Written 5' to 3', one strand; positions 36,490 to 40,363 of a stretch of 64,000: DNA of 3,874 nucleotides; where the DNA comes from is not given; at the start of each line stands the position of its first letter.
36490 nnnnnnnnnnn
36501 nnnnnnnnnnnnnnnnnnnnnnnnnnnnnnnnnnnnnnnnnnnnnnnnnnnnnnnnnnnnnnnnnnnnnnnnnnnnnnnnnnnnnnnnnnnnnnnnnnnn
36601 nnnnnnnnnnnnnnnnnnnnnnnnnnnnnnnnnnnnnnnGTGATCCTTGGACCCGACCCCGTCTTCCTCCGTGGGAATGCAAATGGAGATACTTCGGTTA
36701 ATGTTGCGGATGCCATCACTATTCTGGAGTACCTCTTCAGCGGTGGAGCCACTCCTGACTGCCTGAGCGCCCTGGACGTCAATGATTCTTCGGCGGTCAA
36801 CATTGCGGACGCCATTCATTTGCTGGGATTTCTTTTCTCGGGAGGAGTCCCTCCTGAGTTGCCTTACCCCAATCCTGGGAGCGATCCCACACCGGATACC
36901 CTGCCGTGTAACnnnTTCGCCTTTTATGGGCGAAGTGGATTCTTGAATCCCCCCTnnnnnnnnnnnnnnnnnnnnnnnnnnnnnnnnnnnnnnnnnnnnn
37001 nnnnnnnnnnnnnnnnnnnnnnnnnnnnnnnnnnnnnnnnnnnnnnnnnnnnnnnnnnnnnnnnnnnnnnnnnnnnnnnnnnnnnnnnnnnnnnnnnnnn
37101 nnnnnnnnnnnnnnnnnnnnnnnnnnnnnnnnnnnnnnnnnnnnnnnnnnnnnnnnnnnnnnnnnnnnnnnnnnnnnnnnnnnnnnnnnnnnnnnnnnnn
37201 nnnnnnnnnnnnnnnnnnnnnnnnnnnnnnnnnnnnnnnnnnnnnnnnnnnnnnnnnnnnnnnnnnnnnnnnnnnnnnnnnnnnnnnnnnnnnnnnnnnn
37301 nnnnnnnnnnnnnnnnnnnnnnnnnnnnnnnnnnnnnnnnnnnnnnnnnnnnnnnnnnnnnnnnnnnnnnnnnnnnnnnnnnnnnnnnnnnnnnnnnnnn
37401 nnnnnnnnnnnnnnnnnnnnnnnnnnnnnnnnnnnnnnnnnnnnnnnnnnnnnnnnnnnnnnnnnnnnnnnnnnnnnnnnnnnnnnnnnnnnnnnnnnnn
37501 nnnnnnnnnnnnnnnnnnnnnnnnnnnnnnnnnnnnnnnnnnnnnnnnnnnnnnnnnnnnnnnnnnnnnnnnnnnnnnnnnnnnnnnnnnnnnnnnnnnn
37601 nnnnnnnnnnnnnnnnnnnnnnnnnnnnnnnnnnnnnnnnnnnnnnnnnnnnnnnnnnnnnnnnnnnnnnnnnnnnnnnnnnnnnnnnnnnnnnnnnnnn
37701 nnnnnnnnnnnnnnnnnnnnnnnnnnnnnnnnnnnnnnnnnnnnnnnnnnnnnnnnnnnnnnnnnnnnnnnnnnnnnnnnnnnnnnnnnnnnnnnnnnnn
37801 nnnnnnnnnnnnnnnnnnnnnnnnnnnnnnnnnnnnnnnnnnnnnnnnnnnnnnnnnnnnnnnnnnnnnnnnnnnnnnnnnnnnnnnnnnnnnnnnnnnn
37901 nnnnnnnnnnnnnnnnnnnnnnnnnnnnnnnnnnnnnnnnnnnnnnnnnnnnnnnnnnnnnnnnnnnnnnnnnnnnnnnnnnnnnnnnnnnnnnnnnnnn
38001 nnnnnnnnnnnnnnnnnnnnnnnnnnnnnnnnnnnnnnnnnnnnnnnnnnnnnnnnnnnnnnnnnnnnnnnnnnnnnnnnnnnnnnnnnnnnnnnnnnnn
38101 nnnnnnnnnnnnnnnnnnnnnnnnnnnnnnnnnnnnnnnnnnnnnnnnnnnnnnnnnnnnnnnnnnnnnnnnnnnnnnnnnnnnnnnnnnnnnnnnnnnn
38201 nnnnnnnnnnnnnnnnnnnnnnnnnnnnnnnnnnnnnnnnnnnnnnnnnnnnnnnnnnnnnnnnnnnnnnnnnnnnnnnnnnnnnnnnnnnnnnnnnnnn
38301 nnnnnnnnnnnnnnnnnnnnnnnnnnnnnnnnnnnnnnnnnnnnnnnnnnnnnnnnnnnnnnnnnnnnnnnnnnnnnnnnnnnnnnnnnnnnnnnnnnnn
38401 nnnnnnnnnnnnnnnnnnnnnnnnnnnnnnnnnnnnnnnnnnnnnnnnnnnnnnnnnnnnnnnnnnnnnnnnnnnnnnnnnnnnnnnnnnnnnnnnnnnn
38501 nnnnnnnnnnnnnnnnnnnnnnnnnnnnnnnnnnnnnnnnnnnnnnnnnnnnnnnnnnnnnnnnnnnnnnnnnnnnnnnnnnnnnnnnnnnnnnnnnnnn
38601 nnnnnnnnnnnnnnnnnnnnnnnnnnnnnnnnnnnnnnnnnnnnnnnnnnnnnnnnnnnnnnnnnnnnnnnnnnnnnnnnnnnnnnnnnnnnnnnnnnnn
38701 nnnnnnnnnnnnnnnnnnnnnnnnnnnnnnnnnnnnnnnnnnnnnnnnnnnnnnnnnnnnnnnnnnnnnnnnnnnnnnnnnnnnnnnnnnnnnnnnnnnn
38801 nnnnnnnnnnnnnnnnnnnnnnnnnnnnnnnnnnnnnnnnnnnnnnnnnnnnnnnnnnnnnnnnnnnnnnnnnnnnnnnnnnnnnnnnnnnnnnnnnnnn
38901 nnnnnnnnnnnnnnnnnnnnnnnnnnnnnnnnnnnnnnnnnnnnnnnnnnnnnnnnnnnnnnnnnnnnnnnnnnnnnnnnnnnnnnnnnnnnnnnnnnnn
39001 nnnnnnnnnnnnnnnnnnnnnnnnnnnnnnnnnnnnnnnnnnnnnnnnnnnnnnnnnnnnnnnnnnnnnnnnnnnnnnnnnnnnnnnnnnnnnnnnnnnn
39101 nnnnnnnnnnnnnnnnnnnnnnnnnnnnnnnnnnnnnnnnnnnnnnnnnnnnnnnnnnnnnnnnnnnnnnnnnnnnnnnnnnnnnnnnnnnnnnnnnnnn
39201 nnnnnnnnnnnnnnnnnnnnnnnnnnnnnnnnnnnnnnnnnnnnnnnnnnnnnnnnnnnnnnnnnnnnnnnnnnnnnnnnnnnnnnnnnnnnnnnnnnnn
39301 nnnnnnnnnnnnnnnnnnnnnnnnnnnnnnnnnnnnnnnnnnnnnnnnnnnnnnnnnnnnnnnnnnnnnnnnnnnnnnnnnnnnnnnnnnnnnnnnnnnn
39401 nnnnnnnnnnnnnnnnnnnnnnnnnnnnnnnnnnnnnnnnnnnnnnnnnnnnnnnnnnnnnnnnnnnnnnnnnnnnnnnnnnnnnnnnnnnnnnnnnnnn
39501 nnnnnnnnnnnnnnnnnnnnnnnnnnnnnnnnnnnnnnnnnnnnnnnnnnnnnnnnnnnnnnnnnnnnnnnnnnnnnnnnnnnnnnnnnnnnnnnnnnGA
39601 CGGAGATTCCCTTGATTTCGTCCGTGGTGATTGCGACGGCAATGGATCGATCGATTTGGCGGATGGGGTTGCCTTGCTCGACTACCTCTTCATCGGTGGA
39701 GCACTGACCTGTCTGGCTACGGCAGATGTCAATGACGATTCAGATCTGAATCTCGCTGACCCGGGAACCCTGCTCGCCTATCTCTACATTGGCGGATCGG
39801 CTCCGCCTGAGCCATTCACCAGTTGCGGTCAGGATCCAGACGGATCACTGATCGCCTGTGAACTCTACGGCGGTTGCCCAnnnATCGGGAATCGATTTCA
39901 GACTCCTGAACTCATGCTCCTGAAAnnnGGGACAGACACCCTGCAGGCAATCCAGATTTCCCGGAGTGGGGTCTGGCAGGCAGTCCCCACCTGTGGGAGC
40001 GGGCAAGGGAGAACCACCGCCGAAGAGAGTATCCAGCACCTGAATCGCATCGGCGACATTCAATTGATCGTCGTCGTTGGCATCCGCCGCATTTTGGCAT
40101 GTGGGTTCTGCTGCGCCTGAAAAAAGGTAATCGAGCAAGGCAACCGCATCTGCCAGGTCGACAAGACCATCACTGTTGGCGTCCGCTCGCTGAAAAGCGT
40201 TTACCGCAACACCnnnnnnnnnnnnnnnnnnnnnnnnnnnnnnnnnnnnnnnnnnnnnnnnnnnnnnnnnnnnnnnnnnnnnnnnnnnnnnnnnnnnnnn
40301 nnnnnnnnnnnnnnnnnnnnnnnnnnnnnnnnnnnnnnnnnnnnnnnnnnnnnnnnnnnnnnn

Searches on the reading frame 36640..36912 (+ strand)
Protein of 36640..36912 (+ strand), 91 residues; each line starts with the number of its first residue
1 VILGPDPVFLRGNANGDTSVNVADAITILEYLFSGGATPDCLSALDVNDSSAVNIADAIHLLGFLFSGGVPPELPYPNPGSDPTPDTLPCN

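Call 60: search_protein_families(library=pfam, proteins=[window:36640-36912:+], max_evalue=10)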
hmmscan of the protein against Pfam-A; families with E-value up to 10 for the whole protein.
window:36640-36912:+ (91 aa): 1 family
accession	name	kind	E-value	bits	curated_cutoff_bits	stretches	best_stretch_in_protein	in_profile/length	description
PF00404.24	Dockerin_1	-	4e-05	24.2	22.9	1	15-59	5-50/57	Dockerin type I domain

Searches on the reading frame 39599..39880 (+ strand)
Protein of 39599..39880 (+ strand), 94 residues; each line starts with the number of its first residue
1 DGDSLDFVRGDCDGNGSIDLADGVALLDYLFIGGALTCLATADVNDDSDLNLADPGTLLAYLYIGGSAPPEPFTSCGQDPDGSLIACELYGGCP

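Call 60: search_protein_families(library=pfam, proteins=[window:39599-39880:+], max_evalue=10)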
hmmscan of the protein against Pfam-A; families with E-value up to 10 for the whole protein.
window:39599-39880:+ (94 aa): 1 family
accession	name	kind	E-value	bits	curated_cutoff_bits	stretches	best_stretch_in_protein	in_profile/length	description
PF00404.24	Dockerin_1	-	0.0018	18.8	22.9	1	10-54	2-48/57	Dockerin type I domain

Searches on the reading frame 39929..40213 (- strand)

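Call 60: search_protein_families(library=pfam, proteins=[window:39929-40213:-], max_evalue=10)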
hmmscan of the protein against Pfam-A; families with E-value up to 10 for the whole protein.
window:39929-40213:- (95 aa): 5 families
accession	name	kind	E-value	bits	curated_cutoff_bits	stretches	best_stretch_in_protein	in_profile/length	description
PF00404.24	Dockerin_1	-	0.00012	22.7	22.9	1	10-59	2-52/57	Dockerin type I domain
PF13405.12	EF-hand_6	-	0.0046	17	25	1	5-28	4-27/30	EF-hand domain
PF13499.12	EF-hand_7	-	0.0087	16.8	30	1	5-22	6-23/67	EF-hand domain pair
PF00036.39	EF-hand_1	-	0.022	14.7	25.4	1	5-26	4-25/29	EF hand domain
PF13202.12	EF-hand_5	-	0.076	13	25.9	1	6-20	3-18/25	EF hand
